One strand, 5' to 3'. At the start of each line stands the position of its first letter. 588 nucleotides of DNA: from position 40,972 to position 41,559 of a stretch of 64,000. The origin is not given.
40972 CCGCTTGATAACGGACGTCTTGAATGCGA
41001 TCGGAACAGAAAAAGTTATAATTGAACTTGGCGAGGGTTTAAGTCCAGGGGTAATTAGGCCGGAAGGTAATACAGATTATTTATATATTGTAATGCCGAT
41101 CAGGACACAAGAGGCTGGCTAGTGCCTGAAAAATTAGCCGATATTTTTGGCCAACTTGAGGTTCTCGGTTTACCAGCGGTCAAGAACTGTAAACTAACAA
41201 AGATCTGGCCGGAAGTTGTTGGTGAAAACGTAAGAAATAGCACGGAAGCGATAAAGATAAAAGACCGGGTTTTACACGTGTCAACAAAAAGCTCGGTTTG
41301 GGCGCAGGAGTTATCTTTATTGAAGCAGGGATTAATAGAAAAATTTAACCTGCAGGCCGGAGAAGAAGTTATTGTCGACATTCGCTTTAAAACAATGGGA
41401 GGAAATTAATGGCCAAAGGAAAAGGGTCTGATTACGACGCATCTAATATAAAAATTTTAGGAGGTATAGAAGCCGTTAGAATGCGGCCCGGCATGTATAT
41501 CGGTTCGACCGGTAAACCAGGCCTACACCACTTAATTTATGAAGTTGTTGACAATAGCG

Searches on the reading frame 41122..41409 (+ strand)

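Call 8: search_protein_families(library=ncbifam, proteins=[window:41122-41409:+])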
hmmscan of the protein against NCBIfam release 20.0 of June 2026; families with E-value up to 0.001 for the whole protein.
window:41122-41409:+ (95 aa): 2 families
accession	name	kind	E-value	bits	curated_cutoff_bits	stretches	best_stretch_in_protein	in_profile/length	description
NF002871.0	PRK03195.1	equivalog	3.4e-09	36.9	246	1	22-88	95-161/187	DUF721 family protein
NF001031.0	PRK00111.1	equivalog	2.7e-07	30.9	293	1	25-89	91-155/180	hypothetical protein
